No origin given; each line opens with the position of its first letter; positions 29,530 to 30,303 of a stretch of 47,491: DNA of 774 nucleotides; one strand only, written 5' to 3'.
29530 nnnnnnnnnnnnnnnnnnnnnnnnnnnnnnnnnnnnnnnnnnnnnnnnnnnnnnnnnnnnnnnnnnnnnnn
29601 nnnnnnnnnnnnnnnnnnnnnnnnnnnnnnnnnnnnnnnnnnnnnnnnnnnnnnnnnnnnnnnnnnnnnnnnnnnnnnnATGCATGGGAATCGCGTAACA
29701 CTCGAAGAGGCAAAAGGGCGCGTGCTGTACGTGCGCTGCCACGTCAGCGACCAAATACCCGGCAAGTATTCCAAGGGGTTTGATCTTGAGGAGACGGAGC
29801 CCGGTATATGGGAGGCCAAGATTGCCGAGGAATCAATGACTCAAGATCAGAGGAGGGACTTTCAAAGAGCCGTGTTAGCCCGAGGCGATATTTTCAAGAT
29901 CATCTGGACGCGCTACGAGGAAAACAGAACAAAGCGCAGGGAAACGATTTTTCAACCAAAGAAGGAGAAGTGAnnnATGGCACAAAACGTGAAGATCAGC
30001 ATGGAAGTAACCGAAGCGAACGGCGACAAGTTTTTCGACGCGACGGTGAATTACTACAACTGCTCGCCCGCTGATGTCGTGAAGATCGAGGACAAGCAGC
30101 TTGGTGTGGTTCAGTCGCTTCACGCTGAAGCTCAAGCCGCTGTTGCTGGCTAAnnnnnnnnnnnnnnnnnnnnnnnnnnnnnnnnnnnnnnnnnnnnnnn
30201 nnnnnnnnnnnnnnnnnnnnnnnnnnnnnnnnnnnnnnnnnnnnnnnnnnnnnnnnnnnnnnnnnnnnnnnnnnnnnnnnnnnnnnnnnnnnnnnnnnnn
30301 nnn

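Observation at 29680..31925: Secreted S8 subtilase with two small ORFs splits the lysis cassette between SAR endolysin and Rz/Rz1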

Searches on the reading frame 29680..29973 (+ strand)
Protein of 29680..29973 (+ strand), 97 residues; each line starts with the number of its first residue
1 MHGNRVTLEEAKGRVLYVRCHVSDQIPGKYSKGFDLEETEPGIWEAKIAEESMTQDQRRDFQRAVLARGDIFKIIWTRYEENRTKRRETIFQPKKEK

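Call 3: search_protein_families(library=pfam, proteins=[window:29680-29973:+], max_evalue=0.01)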
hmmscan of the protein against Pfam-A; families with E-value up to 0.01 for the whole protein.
window:29680-29973:+ (97 aa): 0 families

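Call 4: search_protein_families(library=phrogs, proteins=[window:29680-29973:+], max_evalue=0.01)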
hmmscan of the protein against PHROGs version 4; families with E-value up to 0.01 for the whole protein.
window:29680-29973:+ (97 aa): 0 families

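Call 41: find_homologous_proteins(query=window:29680-29973:+, max_evalue=0.001)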
Query window:29680-29973:+ (97 aa): 6 proteins with E <= 0.001 among 6 candidates.
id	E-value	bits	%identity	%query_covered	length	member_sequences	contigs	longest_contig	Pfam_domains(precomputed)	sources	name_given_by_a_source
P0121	6.0e-59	214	100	100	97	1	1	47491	-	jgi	jgi:predicted nuclease of predicted toxin-antitoxin system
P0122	2.9e-34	135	73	92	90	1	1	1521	-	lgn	-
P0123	2.1e-31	126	67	92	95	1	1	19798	-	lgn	-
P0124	2.9e-31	125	70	91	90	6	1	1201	-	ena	-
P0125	6.6e-28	114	67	95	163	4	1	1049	-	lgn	-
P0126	7.0e-23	98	58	94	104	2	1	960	-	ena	-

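Call 43: find_encoding_contigs(protein=P0123, flank=10000, max_places=2)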
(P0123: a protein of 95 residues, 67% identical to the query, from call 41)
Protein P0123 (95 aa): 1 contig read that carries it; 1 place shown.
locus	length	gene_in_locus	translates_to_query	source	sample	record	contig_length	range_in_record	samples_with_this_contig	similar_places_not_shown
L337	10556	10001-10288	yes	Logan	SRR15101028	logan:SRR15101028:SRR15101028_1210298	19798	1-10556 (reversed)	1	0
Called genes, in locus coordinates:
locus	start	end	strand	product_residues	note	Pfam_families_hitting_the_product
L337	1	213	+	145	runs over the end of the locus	-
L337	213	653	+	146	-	-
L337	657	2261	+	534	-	-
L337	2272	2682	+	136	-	-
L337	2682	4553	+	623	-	PF13229:Beta_helix (faint)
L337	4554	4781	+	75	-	-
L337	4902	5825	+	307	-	-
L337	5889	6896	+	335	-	PF25209:Phage_capsid_4 (weak)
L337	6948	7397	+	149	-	-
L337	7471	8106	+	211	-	PF24175:SU10_adaptor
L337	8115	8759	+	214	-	PF24175:SU10_adaptor (weak)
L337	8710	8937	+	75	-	-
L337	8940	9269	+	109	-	-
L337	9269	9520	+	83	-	-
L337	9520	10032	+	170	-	PF00959:Phage_lysozyme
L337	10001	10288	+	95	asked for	-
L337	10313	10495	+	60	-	-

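Call 44: find_encoding_contigs(protein=P0122, flank=3000, max_places=2)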
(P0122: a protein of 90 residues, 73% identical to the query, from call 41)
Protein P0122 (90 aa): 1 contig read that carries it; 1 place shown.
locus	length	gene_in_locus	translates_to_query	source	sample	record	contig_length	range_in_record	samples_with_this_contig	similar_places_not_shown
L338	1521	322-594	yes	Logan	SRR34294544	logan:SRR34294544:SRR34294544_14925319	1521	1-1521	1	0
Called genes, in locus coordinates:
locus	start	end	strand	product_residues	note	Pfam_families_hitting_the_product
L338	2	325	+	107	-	?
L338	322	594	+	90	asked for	-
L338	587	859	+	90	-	-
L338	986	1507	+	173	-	-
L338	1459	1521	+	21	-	?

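Call 103: search_protein_families(library=ncbifam, proteins=[window:29680-29973:+], max_evalue=0.001)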
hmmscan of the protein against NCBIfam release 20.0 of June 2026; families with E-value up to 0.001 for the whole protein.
window:29680-29973:+ (97 aa): 0 families

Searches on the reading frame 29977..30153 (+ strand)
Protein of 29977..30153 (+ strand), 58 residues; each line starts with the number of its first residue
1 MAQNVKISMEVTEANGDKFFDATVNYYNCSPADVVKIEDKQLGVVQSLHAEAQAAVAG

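Call 3: search_protein_families(library=pfam, proteins=[window:29977-30153:+], max_evalue=0.01)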
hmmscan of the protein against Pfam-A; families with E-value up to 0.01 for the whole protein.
window:29977-30153:+ (58 aa): 0 families

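Call 4: search_protein_families(library=phrogs, proteins=[window:29977-30153:+], max_evalue=0.01)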
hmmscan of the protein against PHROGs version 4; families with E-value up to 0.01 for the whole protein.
window:29977-30153:+ (58 aa): 0 families

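Call 47: search_protein_representatives(protein=window:29977-30153:+)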
Query: 58 residues. Proteins with E-value up to 0.001 (for the whole library): 8; up to 1e-10: 2; up to 1e-30: 0. The best 8 are listed.
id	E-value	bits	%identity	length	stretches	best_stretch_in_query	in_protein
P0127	3.4e-30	117.4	100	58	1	1-58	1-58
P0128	1.4e-22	93.7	36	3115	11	2-41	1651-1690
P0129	2.3e-10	55.9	56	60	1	1-57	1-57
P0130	1.8e-09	53.1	30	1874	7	11-54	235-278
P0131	3.1e-05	39.9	30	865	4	4-56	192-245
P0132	2.9e-04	36.9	46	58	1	3-48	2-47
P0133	3.0e-04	36.9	29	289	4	16-52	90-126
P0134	6.5e-04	35.8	44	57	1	1-52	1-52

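Call 50: search_protein_families(library=pfam, proteins=[P0128, P0130, P0131], max_evalue=0.01)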
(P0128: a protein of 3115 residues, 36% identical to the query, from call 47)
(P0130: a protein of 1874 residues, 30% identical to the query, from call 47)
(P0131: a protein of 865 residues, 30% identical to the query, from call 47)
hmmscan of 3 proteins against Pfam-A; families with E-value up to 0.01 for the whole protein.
P0128 (3115 aa): 1 family
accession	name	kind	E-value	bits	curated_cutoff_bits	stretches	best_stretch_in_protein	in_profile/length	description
PF13585.12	CHU_C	-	1.1e-15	57.9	27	1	3027-3098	4-74/86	CHU_C Type IX secretion signal domain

P0130 (1874 aa): 5 families
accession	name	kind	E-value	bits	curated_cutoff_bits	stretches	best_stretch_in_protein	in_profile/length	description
PF22352.2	K319L-like_PKD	-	9.3e-15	54.8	27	0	25-96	12-84/84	K319L-like, PKD domain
PF15418.12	DUF4625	-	1e-14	55.3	27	0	1673-1693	104-124/131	Domain of unknown function (DUF4625)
PF21209.4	Bac_rhamnosid-like_N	-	9.1e-09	35.5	27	0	1344-1410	11-77/209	Alpha-rhamnosidase-like, bacteroidetes, N-terminal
PF03527.20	RHS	-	3.6e-08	33.6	27.9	0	1254-1271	5-22/38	RHS protein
PF05345.18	He_PIG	-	0.0059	17.5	24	1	17-96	11-95/96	Putative Ig domain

P0131 (865 aa): 2 families
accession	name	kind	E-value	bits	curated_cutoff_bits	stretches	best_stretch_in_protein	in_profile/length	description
PF18338.7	BppL_N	-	1.2e-09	37.8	25.8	1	29-52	2-25/25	Lower baseplate protein N-terminal domain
PF14704.11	DERM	-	0.0021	18.7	28.3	0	163-243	56-136/152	Dermatopontin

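Call 103: search_protein_families(library=ncbifam, proteins=[window:29977-30153:+], max_evalue=0.001)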
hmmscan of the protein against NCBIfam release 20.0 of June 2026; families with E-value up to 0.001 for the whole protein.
window:29977-30153:+ (58 aa): 0 families
